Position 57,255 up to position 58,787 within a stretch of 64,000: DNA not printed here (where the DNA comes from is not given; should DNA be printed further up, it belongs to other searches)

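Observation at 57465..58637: murE-position gene looks like a Mur-ligase pseudoenzyme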

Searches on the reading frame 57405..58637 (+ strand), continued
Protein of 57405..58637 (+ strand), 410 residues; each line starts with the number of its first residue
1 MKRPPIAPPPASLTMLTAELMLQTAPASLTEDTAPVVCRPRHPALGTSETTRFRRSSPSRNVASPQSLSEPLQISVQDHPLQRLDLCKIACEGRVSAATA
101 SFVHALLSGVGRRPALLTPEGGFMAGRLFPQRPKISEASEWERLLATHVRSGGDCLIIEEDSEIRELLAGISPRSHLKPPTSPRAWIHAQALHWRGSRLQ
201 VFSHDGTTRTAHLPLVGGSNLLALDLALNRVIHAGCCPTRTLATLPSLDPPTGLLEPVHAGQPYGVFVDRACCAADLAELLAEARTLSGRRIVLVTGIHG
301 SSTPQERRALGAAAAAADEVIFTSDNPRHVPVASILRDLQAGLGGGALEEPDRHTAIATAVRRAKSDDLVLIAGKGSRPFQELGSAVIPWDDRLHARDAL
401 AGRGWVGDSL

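Call 50: list_cluster_members(proteins=[P0193, P0198, P0274, P0295, P0305, P0204, P0220, P0222, P0232, P0240])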
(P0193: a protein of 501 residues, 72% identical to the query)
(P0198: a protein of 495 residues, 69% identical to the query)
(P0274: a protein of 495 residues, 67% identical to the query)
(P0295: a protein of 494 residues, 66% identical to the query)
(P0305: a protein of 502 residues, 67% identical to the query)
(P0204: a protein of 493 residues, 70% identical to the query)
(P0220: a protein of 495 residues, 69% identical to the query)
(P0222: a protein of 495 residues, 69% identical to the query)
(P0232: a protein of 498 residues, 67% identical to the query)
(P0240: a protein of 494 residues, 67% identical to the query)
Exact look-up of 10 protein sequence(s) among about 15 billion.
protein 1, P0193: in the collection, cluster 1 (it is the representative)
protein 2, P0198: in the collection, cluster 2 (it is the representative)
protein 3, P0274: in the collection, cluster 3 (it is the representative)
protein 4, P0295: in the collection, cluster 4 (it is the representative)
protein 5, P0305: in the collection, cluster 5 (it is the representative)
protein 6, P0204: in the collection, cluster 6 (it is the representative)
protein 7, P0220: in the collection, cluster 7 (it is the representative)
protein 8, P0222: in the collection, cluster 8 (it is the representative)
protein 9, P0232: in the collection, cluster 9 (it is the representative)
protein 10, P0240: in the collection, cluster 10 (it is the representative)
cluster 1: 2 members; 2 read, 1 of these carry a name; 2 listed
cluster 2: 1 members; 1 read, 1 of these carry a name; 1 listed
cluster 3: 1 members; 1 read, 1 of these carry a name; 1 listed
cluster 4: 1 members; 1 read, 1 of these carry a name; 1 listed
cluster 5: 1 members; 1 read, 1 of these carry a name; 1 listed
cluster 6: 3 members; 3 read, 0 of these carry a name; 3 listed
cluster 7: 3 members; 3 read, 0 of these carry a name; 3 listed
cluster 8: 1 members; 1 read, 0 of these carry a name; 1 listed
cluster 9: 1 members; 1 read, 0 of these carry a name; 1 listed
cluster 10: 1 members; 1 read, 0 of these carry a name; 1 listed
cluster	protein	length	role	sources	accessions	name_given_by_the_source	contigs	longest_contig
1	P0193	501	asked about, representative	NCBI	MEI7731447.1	MAG: UDP-N-acetylmuramoyl-L-alanyl-D-glutamate--2,6-diaminopimelate ligase ...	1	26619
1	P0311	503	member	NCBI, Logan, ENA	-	-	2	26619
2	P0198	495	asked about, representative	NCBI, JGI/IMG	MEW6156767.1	MAG: UDP-N-acetylmuramoyl-L-alanyl-D-glutamate--2,6-diaminopimelate ligase ... | UDP-N-acetylmuramoyl-L-alanyl-D-glutamate--2,6-diaminopimelate ligase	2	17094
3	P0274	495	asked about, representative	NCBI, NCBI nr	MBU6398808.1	MAG: UDP-N-acetylmuramoyl-L-alanyl-D-glutamate--2,6-diaminopimelate ligase ... | UDP-N-acetylmuramoyl-L-alanyl-D-glutamate--2,6-diaminopimelate ligase [Verrucomicrobiota ...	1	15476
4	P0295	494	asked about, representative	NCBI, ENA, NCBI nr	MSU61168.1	MAG: UDP-N-acetylmuramoyl-L-alanyl-D-glutamate--2,6-diaminopimelate ligase [Pedosphaera ... | UDP-N-acetylmuramoyl-L-alanyl-D-glutamate--2,6-diaminopimelate ligase [Pedosphaera sp.]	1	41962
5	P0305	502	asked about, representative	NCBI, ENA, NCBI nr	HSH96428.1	MAG TPA: UDP-N-acetylmuramoyl-L-alanyl-D-glutamate--2,6-diaminopimelate ligase ... | UDP-N-acetylmuramoyl-L-alanyl-D-glutamate--2,6-diaminopimelate ligase [Roseimicrobium sp.]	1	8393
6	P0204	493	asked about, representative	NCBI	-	-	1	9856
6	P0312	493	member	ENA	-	-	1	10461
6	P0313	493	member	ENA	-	-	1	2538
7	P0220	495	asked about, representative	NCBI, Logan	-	-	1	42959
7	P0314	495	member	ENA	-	-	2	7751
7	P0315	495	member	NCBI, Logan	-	-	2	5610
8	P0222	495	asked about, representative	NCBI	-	-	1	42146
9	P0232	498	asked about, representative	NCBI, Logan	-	-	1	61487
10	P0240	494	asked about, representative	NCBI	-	-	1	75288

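Call 51: find_encoding_contigs(protein=P0295, flank=10000, max_places=2)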
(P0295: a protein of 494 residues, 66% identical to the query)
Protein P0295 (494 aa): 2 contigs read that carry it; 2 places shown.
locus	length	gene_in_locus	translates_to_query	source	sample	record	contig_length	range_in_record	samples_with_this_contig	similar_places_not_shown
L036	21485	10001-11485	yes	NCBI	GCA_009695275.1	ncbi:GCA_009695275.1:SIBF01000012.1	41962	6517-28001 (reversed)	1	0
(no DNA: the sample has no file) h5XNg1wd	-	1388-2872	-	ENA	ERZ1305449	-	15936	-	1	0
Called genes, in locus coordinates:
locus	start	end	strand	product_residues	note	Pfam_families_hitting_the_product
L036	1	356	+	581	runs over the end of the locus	-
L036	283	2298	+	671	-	PF25954:Beta-barrel_RND_2 (weak), PF25990:Beta-barrel_YknX, PF26002:Beta-barrel_AprE (weak)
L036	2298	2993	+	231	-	PF00005:ABC_tran, PF02463:SMC_N (faint)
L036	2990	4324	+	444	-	PF12704:MacB_PCD, PF02687:FtsX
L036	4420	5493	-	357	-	PF02547:Queuosine_synth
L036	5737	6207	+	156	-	PF02381:MraZ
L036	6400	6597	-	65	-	-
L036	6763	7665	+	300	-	PF01795:Methyltransf_5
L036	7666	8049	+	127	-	-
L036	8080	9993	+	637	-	PF03717:PBP_dimer, PF00905:Transpeptidase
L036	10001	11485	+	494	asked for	PF01225:Mur_ligase, PF08245:Mur_ligase_M, PF02875:Mur_ligase_C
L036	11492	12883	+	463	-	PF08245:Mur_ligase_M, PF02875:Mur_ligase_C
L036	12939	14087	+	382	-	PF00953:Glycos_transf_4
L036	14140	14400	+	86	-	-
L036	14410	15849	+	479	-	PF21799:MurD-like_N, PF08245:Mur_ligase_M, PF02875:Mur_ligase_C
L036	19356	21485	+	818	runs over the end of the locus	PF01225:Mur_ligase, PF08245:Mur_ligase_M, PF02875:Mur_ligase_C, PF01565:FAD_binding_4, PF02873:MurB_C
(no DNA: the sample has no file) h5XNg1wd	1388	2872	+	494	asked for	PF01225:Mur_ligase, PF08245:Mur_ligase_M, PF02875:Mur_ligase_C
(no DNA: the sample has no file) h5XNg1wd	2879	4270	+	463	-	PF08245:Mur_ligase_M, PF02875:Mur_ligase_C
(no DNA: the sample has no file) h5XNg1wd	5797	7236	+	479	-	PF21799:MurD-like_N, PF08245:Mur_ligase_M, PF02875:Mur_ligase_C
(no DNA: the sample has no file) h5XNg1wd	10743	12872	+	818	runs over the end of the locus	PF01225:Mur_ligase, PF08245:Mur_ligase_M, PF02875:Mur_ligase_C, PF01565:FAD_binding_4, PF02873:MurB_C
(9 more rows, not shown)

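Call 55: search_protein_representatives(alignment_id=A1)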
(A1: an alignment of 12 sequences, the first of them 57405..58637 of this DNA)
Query: 12 sequences, 396 profile positions. Proteins with E-value up to 0.001 (for the whole library): 17921; up to 1e-10: 11757; up to 1e-30: 613. The best 150 are listed.
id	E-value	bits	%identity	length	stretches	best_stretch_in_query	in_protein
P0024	1.1e-181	620.6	-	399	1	1-396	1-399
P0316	5.7e-143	493.1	-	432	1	2-394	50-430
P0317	1.2e-80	287.8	-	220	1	92-247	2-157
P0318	3.0e-79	283.3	-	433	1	11-396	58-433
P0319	2.2e-77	277.1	-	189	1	1-181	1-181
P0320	9.7e-76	271.7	-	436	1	17-395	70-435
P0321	6.0e-67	242.7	-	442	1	19-395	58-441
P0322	3.2e-65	237.1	-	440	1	45-391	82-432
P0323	8.3e-63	229.1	-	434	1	21-388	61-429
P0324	1.9e-61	224.7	-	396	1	41-395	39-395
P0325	1.5e-55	205.2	-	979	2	135-384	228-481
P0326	3.6e-55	204.0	-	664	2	189-391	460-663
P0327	8.5e-53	196.2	-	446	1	14-395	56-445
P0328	1.9e-52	195.0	-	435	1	51-394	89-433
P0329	2.0e-52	194.9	-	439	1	48-394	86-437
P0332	2.6e-49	184.7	-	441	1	40-393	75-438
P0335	1.1e-46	176.0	-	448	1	43-395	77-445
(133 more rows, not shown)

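Call 57: list_cluster_members(proteins=[P0318, P0320, P0321, P0322, P0323, P0324, P0327, P0329, P0332, P0335])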
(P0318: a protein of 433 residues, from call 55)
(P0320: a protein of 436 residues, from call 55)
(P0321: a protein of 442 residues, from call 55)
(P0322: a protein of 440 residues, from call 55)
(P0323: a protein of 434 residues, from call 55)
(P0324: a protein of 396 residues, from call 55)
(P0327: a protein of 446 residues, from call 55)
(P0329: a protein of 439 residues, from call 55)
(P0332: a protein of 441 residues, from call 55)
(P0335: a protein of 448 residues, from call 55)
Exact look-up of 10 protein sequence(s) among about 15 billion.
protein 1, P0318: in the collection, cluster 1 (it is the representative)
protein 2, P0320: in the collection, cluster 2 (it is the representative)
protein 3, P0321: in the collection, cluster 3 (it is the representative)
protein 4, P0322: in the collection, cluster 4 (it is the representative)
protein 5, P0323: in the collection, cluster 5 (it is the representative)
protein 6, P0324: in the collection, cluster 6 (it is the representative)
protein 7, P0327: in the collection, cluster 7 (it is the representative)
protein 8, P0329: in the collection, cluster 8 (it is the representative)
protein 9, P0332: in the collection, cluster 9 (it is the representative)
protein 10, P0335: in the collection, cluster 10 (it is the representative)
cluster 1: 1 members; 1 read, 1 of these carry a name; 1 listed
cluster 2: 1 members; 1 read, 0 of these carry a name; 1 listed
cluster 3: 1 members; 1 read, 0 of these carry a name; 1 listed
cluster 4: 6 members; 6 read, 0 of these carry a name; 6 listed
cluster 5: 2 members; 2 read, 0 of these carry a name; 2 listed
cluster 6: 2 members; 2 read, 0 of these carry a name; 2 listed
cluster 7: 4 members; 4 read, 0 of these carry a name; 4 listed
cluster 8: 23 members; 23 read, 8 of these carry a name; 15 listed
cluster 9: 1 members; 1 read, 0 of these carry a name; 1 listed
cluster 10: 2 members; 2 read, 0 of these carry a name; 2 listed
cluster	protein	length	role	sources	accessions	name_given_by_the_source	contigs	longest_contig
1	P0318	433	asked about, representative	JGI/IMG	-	UDP-N-acetylmuramyl tripeptide synthase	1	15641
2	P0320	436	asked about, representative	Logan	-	-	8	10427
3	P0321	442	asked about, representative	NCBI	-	-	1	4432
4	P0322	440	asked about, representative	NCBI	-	-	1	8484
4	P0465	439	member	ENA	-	-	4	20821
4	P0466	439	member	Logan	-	-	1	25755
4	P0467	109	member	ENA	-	-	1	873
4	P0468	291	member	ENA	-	-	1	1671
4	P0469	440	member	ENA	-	-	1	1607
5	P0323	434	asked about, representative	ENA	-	-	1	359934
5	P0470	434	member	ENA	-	-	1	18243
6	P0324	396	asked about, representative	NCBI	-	-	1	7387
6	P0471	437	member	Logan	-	-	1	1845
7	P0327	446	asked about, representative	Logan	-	-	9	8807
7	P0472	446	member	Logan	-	-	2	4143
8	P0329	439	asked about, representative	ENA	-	-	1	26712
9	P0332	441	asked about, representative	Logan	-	-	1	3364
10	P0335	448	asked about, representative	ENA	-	-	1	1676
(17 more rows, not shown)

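Call 62: find_related_loci(query=A5, collection=metagenome_contigs, flank=10000)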
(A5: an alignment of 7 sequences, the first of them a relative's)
Query A5 (433 aa) in metagenome_contigs; peptide patterns used: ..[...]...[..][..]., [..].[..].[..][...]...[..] (x = any residue, [..] = any of these).
600 stretches matched a pattern (row limit reached: there are more); 564 encode a relative of the query (tblastn E <= 1e-3); the best 80 are kept; 80 distinct loci.
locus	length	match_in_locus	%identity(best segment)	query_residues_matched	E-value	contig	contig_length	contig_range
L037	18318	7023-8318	40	1-431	8e-65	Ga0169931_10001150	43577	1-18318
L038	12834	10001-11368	32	28-427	3e-41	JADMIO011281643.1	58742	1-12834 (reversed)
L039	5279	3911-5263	33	28-423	4e-35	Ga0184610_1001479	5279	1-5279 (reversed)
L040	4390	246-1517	30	31-425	1e-33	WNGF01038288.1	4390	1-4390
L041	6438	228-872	36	218-428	8e-32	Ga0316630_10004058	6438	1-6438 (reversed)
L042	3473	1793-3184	28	25-417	1e-31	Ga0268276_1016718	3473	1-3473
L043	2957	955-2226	29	28-423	1e-29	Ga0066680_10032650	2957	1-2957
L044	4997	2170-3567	31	20-430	2e-29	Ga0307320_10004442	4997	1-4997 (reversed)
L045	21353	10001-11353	31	28-423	4e-29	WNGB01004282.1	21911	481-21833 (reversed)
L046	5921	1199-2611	28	20-426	7e-29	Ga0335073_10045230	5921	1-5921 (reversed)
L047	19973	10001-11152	32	86-423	2e-28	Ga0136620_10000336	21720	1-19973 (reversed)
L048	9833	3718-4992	29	28-423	2e-28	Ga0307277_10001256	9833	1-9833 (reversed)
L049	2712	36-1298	30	61-426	2e-28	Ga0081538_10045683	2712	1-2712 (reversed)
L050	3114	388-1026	38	220-428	2e-28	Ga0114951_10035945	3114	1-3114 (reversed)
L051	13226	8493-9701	30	81-425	3e-28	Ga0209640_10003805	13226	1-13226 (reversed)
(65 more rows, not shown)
